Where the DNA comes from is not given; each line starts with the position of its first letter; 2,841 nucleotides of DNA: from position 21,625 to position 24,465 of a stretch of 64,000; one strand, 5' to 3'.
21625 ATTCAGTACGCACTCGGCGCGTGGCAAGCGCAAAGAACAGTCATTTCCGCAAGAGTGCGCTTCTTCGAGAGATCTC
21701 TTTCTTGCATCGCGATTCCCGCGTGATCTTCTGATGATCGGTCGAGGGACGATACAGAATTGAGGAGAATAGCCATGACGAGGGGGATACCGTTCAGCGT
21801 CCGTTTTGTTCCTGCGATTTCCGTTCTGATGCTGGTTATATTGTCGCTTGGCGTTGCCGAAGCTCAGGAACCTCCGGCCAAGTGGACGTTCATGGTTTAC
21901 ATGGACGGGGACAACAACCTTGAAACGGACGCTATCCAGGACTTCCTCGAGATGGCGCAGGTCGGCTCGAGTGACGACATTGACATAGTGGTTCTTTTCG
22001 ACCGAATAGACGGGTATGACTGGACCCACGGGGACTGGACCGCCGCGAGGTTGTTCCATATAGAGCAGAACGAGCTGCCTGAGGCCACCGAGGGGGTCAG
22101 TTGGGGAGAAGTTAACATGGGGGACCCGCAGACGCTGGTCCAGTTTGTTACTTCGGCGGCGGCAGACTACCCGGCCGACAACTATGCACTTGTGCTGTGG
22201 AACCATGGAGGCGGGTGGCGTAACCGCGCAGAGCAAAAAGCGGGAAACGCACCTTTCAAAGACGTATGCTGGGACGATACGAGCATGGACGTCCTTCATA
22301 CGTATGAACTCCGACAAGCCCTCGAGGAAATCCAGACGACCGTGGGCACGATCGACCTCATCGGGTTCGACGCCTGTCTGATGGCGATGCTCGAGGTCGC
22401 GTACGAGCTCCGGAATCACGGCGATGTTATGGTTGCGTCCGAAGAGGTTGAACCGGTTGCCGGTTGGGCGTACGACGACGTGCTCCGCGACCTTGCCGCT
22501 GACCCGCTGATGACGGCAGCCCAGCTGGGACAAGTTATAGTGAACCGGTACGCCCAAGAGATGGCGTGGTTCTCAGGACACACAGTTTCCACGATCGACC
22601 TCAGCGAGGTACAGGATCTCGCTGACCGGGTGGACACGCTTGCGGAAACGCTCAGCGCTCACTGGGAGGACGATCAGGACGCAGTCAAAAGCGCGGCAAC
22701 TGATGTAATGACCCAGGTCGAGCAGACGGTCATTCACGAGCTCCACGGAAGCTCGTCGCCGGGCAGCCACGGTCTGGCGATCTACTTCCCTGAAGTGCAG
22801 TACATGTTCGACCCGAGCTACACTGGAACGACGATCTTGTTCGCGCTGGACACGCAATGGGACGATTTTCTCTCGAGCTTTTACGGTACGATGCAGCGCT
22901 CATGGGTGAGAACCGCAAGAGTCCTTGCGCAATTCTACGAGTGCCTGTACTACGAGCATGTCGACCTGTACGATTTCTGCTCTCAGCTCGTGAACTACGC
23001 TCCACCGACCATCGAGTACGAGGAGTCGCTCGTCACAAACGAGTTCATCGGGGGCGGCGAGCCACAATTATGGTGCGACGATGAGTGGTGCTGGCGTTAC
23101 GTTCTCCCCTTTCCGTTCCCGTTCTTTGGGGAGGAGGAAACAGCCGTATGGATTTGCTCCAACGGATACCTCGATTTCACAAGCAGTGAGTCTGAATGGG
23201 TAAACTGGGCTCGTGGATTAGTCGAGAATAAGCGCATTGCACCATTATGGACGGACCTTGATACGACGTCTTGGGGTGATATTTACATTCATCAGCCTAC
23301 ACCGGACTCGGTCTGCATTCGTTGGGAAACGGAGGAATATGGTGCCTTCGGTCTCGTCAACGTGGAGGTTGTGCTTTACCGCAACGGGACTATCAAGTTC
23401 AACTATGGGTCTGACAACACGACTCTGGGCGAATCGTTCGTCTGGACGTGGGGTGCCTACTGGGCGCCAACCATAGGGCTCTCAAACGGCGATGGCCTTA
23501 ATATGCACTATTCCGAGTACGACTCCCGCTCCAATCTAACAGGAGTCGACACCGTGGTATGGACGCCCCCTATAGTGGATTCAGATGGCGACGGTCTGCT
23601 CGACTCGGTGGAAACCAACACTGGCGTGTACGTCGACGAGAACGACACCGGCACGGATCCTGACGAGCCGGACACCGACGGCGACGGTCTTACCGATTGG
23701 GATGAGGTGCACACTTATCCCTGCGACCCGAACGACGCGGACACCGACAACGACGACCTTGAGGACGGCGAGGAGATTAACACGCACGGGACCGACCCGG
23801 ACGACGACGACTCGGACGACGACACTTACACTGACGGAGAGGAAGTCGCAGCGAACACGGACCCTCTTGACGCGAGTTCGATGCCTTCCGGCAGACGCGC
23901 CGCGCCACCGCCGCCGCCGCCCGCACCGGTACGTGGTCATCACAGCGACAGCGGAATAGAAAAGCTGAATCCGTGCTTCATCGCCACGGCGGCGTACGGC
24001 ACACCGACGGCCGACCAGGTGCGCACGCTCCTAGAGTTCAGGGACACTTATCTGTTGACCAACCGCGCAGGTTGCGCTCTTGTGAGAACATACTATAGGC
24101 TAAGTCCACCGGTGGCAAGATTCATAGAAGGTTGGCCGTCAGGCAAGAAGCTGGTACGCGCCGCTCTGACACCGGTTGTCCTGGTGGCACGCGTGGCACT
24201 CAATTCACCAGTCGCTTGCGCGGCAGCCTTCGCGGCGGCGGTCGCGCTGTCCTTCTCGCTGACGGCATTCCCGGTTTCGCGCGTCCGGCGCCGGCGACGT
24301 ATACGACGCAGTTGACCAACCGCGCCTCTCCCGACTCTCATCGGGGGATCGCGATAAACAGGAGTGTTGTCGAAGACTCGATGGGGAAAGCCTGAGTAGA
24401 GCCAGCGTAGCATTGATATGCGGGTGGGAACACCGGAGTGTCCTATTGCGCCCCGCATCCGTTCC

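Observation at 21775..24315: C11 clostripain-like peptidase with thrombospondin-type-3-like Ca-binding repeats and a C-terminal '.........' sorting-type domain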

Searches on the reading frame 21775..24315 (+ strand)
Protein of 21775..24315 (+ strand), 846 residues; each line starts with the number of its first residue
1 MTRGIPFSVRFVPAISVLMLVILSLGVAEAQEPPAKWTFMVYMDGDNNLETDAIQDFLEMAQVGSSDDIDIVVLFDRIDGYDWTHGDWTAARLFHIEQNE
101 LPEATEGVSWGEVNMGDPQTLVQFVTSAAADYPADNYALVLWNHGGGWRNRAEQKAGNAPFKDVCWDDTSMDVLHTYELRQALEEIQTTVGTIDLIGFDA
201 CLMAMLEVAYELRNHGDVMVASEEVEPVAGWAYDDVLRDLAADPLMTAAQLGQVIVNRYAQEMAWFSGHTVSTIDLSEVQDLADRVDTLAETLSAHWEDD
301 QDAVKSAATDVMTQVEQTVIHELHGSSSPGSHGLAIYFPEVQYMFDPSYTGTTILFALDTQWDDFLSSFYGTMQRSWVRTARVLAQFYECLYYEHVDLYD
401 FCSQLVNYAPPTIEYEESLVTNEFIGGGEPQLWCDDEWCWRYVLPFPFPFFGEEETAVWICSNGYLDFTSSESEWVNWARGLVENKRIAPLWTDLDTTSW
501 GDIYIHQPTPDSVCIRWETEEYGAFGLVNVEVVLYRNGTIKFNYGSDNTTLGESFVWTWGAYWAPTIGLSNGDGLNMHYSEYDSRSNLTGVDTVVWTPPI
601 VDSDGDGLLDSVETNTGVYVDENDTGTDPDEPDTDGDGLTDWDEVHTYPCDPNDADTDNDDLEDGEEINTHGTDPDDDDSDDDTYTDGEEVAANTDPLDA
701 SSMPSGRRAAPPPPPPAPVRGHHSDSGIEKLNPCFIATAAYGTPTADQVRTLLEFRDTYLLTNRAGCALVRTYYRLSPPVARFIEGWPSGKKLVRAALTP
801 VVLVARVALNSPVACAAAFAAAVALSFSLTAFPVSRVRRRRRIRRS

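Call 3: search_protein_families(library=pfam, proteins=[window:21775-24315:+], max_evalue=1)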
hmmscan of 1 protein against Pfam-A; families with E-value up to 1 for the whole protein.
window:21775-24315:+ (846 aa): 4 families
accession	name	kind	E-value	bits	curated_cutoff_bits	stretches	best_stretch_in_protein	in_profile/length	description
PF03415.19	Peptidase_C11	-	2.4e-58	198.9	25.8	1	41-309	1-259/359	Clostripain family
PF18884.5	TSP3_bac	-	2.5e-05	24.5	25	3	679-700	1-22/22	Bacterial TSP3 repeat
PF06119.19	NIDO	-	0.0084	16.6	25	1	458-514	3-59/186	Nidogen-like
PF09598.15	Stm1_N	-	0.023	15.9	23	1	677-726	12-63/70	Stm1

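Call 4: search_protein_families(library=ncbifam, proteins=[window:21775-24315:+], max_evalue=1)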
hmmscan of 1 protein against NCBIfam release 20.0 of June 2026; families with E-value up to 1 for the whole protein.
window:21775-24315:+ (846 aa): 3 families
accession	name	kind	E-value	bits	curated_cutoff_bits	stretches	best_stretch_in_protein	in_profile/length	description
TIGR02806.2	clostrip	equivalog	3.7e-31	108.5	550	1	36-240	1-221/472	clostripain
NF041770.1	CFI_box_CTERM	domain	7.3e-25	86.6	40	1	734-802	1-69/69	CFI-box-CTERM domain-containing protein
NF033765.2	gliding_CglD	equivalog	7.9e-07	27.2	400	1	591-694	135-244/1124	adventurous gliding motility lipoprotein CglD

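Call 11: find_encoding_contigs(protein=window:21775-24315:+, flank=10000, max_places=4)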
Protein window:21775-24315:+ (846 aa): 9 contigs read that carry it; 2 places shown.
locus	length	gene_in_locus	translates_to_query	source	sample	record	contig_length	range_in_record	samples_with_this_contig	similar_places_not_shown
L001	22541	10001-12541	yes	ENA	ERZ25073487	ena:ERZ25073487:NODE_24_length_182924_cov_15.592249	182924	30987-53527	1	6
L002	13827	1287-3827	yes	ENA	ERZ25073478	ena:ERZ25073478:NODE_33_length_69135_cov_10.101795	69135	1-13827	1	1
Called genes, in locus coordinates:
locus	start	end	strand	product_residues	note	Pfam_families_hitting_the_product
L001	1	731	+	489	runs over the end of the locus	PF00089:Trypsin, PF13365:Trypsin_2, PF00595:PDZ, PF13180:PDZ_2, PF17820:PDZ_6, PF00595:PDZ, PF13180:PDZ_2, PF17820:PDZ_6, +2 more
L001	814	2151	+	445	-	PF01078:Mg_chelatase (faint), PF05496:RuvB_N, PF13191:AAA_16 (faint), PF20720:nSTAND3 (faint), PF00004:AAA, PF07728:AAA_5, PF16193:AAA_assoc_2, PF12002:MgsA_C, +1 more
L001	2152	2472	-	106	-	-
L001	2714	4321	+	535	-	PF00496:SBP_bac_5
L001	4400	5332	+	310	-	PF19300:BPD_transp_1_N, PF00528:BPD_transp_1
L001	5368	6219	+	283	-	PF12911:OppC_N, PF00528:BPD_transp_1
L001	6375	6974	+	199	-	PF00672:HAMP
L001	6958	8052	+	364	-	PF02608:Bmp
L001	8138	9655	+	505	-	PF00005:ABC_tran, PF13304:AAA_21 (faint), PF00005:ABC_tran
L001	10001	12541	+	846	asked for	PF03415:Peptidase_C11, PF18884:TSP3_bac (faint)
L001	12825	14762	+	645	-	PF14827:dCache_3 (weak), PF17203:sCache_3_2 (faint), PF17201:Cache_3-Cache_2, PF17202:sCache_3_3, PF00672:HAMP, PF00512:HisKA, PF02518:HATPase_c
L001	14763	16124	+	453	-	PF00072:Response_reg, PF00158:Sigma54_activat, PF01078:Mg_chelatase (faint), PF14532:Sigma54_activ_2, PF07728:AAA_5, PF25601:AAA_lid_14, PF02954:HTH_8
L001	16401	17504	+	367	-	PF00072:Response_reg, PF00512:HisKA, PF02518:HATPase_c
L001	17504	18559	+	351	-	PF13746:Fer4_18 (faint), PF13187:Fer4_9 (faint), PF12838:Fer4_7 (faint), PF17179:Fer4_22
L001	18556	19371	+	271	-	PF00970:FAD_binding_6 (weak), PF00175:NAD_binding_1, PF10418:DHODB_Fe-S_bind (weak)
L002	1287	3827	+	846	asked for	PF03415:Peptidase_C11, PF18884:TSP3_bac (faint)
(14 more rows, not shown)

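Call 15: find_homologous_proteins(query=window:21775-24312:+, max_evalue=1e-10)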
Query window:21775-24312:+ (846 aa): 1769 proteins with E <= 1e-10 among 8000 candidates; the best 120 are listed.
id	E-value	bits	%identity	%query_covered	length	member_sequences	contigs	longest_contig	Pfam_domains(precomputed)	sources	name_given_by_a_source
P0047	0.0e+0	1987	100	100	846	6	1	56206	PF18884.6,PF03415.20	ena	-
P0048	0.0e+0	1608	82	98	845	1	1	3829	PF18884.6,PF03415.20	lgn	-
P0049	0.0e+0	1483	77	100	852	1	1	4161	PF18884.6,PF03415.20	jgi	jgi:hypothetical protein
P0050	0.0e+0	1355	74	98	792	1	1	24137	PF18884.6,PF03415.20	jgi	jgi:hypothetical protein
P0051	0.0e+0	1132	62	100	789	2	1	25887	PF18884.6,PF03415.20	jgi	-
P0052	1.3e-213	730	52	75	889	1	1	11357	PF18884.6,PF03415.20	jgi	jgi:hypothetical protein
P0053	1.4e-205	704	46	71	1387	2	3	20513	PF01839.30,PF00112.30,PF13517.13,PF06119.20,PF03415.20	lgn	-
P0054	2.2e-204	700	46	66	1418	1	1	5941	PF17957.8,PF18998.7,PF06119.20,PF03415.20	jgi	jgi:hypothetical protein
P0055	7.4e-180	618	50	69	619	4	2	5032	PF03415.20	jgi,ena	-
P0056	6.2e-176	605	51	68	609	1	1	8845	PF03415.20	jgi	jgi:hypothetical protein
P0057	1.7e-173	597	51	69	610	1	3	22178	PF03415.20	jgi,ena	-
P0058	5.9e-168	579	49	68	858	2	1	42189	PF03415.20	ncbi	-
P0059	5.0e-165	569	49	69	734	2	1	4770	PF06119.20,PF03415.20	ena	-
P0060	7.4e-163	562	51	67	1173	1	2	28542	PF03415.20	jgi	jgi:hypothetical protein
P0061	2.6e-160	554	48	69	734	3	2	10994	PF06119.20,PF03415.20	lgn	-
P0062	5.9e-158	546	48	67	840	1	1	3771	PF03415.20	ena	-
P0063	6.5e-153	529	43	78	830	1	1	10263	PF11617.14,PF03415.20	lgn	-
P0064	4.0e-152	527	45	76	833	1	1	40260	PF03415.20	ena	-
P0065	3.5e-150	520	47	67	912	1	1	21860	PF10342.16,PF03415.20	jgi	jgi:hypothetical protein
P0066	6.8e-150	519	44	67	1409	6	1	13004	PF18998.7,PF03415.20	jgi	-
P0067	8.3e-150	519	45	75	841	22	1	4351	PF03415.20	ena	-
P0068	1.0e-149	519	44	67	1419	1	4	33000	PF18998.7,PF03415.20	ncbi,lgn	-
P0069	1.0e-149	519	43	67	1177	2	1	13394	PF17164.11,PF18998.7,PF03415.20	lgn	-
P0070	3.1e-146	507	46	70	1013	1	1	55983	PF09479.17,PF18998.7,PF03415.20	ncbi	-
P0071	3.0e-145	504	44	74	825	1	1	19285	PF01839.30,PF13517.13,PF03415.20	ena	-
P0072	2.2e-144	501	45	67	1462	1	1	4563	PF10342.16,PF00082.28,PF03415.20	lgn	-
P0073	3.5e-144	500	47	67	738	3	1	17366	PF03415.20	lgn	-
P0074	7.1e-144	499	45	67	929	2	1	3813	PF10342.16,PF03415.20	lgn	-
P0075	2.2e-143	498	45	66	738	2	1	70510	PF03415.20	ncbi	-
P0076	6.8e-143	496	45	70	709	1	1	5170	PF03415.20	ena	-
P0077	3.1e-142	494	46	67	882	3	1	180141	PF10342.16,PF03415.20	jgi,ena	-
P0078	9.2e-142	492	46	67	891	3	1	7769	PF10342.16,PF03415.20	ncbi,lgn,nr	ncbi:MAG: hypothetical protein KAT34_15360 [Candidatus Aminicenantes bacterium]|nr:hypothetical prot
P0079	1.6e-141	492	46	67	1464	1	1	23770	PF10342.16,PF00082.28,PF03415.20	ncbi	-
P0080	1.9e-140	488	43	69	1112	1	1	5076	PF09479.17,PF18998.7,PF03415.20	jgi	jgi:hypothetical protein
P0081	2.1e-140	488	44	69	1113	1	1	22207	PF18998.7,PF03415.20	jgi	jgi:hypothetical protein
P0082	5.3e-140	487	45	69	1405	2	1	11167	PF09479.17,PF17963.8,PF17892.8,PF17803.8,PF18998.7,PF03415.20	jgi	jgi:hypothetical protein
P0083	1.1e-135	472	43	67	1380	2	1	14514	PF10342.16,PF00082.28,PF03415.20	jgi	jgi:hypothetical protein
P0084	1.3e-132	462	44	69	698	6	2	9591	PF03415.20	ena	-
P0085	7.6e-127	443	41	66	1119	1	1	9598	PF18998.7,PF03415.20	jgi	-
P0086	2.1e-126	442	41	69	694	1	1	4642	PF03415.20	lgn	-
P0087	3.2e-123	431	39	40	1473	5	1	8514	PF04151.22,PF03415.20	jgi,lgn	jgi:hypothetical protein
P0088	1.4e-121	426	47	56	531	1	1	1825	PF18998.7,PF03415.20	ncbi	ncbi:hypothetical protein ES703_111507 [subsurface metagenome]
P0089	1.4e-120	422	40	70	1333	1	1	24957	PF13385.14,PF18998.7,PF03415.20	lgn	-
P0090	1.2e-119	419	39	67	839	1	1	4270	PF06119.20,PF03415.20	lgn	-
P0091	1.2e-119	419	51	45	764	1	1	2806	PF19190.7,PF03415.20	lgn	-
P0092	3.2e-119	418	42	67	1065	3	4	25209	PF18998.7,PF00041.28,PF03415.20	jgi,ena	-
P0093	1.1e-116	409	50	47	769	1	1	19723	PF19190.7,PF06119.20,PF03415.20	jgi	jgi:hypothetical protein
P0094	1.4e-116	409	50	46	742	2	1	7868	PF03415.20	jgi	jgi:hypothetical protein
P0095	5.6e-116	407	40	71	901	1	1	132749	PF10342.16,PF03415.20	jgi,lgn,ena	-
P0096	1.4e-115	406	51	46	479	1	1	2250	PF03415.20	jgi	jgi:hypothetical protein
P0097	1.4e-115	406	42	62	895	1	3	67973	PF03415.20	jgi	jgi:hypothetical protein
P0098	1.6e-115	406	47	49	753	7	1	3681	PF06119.20,PF03415.20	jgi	jgi:hypothetical protein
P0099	1.8e-115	405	42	63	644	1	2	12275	PF06119.20,PF03415.20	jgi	-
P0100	8.2e-115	403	51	47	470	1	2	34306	PF03415.20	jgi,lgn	jgi:hypothetical protein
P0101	9.0e-115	403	50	48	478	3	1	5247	PF03415.20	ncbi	-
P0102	6.0e-114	400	53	44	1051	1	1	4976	PF25174.2,PF26549.1,PF00930.28,PF13529.14,PF26550.2,PF07676.19,PF03415.20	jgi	-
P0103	8.2e-114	400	53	44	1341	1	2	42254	PF08126.17,PF10342.16,PF01364.25,PF03415.20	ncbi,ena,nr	ncbi:MAG: hypothetical protein KAW12_10010 [Candidatus Aminicenantes bacterium]|nr:hypothetical prot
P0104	3.2e-113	398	50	46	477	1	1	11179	PF03415.20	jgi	jgi:hypothetical protein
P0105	3.5e-113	398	49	49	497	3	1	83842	PF03415.20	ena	-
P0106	9.5e-113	396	50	48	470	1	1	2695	PF03415.20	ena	-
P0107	1.7e-112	396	48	45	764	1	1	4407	PF03415.20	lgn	-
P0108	5.9e-112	394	50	48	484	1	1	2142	PF03415.20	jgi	jgi:hypothetical protein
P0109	2.3e-111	392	48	48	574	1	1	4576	PF20009.5,PF03415.20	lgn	-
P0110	8.1e-111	390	49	44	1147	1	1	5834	PF19190.7,PF03415.20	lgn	-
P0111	1.1e-110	390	49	48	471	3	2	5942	PF03415.20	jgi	-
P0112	1.6e-110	389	49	46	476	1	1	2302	PF03415.20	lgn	-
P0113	3.7e-110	388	47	49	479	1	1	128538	PF03415.20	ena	-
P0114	4.1e-110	388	45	50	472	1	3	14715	PF03415.20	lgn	-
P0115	1.6e-109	386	40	64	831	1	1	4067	PF05345.19,PF06119.20,PF03415.20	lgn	-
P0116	1.9e-109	386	49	44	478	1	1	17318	PF03415.20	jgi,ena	-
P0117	3.0e-109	385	45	49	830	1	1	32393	PF03415.20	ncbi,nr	ncbi:MAG: hypothetical protein JEZ07_12190 [Phycisphaerae bacterium]|nr:hypothetical protein [Phycis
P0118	3.6e-109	385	51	45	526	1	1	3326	PF03415.20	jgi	-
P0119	5.6e-109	384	39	63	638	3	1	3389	PF03415.20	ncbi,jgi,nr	ncbi:MAG: hypothetical protein JRJ27_17615 [Deltaproteobacteria bacterium]|nr:hypothetical protein [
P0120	8.3e-109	383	40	63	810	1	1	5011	PF06119.20,PF03415.20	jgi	jgi:hypothetical protein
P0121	8.9e-109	383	50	48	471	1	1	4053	PF03415.20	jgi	jgi:hypothetical protein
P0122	8.6e-108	380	46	47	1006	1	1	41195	PF03793.25,PF03415.20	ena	-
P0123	1.9e-107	379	41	57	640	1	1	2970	PF03415.20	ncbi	-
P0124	2.0e-107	379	37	68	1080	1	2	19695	PF10342.16,PF21471.4,PF03415.20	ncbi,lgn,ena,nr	ncbi:MAG: hypothetical protein KAW12_15230 [Candidatus Aminicenantes bacterium]|nr:hypothetical prot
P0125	3.3e-107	378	48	50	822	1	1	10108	PF03415.20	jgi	jgi:hypothetical protein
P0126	8.9e-107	377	47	47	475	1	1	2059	PF03415.20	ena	-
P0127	9.0e-107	377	37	68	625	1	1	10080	PF06119.20,PF03415.20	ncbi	-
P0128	2.4e-106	375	37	69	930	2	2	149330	PF01839.30,PF13517.13,PF03415.20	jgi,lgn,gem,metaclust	metaclust:\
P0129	2.7e-106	375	47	48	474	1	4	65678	PF03415.20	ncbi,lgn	-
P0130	9.4e-106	373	50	44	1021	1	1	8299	PF01839.30,PF00404.25,PF13517.13,PF03415.20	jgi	jgi:hypothetical protein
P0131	1.7e-105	372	48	45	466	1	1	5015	PF03415.20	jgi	jgi:hypothetical protein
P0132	2.8e-105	372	39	60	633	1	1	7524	PF03415.20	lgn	-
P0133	2.8e-105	372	47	45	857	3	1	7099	PF03415.20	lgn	-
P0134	4.0e-105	371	38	40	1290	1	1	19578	PF03415.20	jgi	-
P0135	1.9e-104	369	48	47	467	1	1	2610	PF03415.20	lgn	-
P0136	4.6e-104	368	46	48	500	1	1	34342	PF03415.20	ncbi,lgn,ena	-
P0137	5.9e-104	367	41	39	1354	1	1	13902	PF04151.22,PF00041.28,PF03415.20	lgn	-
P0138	9.1e-104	367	45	48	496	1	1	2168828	PF03415.20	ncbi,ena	-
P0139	1.2e-103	366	48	45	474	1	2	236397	PF03415.20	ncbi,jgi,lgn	-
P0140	1.2e-102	363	45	48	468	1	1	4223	PF03415.20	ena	-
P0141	2.2e-102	362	48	46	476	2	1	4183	PF03415.20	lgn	-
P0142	4.9e-102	361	43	43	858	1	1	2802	PF07602.18,PF22842.4,PF03415.20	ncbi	-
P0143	5.6e-102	361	44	49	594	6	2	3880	PF03415.20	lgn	-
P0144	6.1e-102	361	47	48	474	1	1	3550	PF03415.20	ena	-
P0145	8.5e-102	360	46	46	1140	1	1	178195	PF19190.7,PF03415.20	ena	-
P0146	1.6e-101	359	46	47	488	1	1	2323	PF03415.20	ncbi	-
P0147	1.9e-101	359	44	46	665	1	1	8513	PF13519.13,PF18203.7,PF03415.20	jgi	jgi:hypothetical protein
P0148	2.2e-101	359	46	46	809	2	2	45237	PF03415.20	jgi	jgi:hypothetical protein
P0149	2.2e-101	359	48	47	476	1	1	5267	PF03415.20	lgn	-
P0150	3.3e-101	358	45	46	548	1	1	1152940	PF03415.20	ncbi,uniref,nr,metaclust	ncbi:hypothetical protein U27_01760 [Candidatus Vecturithrix granuli]|uniref:Peptidase C11 clostripa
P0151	7.2e-101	357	46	47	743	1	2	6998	PF03415.20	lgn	-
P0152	7.3e-101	357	36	64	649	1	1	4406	PF03415.20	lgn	-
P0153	2.3e-100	355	42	50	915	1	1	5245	PF19190.7,PF03415.20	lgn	-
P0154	2.5e-100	355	49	44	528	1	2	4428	PF03415.20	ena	-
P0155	3.2e-100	355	44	47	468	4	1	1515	PF03415.20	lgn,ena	-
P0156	6.3e-100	354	38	70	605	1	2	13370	PF03415.20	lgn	-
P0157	7.1e-100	354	48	45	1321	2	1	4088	PF18986.6,PF02018.24,PF18998.7,PF03415.20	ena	-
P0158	2.1e-99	352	44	49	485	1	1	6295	PF03415.20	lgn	-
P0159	3.2e-99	352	44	48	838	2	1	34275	PF01839.30,PF13517.13,PF03415.20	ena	-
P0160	5.7e-99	351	46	45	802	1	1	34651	PF17957.8,PF10342.16,PF03415.20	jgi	jgi:hypothetical protein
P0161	6.2e-99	351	48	44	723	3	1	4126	PF03415.20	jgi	jgi:hypothetical protein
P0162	6.2e-99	351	46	47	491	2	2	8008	PF03415.20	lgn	-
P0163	6.4e-99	351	47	48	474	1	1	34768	PF03415.20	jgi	jgi:hypothetical protein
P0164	7.1e-99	351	46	47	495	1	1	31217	PF02412.24,PF03415.20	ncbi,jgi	-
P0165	1.1e-98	350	45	46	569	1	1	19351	PF02412.24,PF03415.20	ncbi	-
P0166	1.2e-98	350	48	44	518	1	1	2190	PF02412.24,PF03415.20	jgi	-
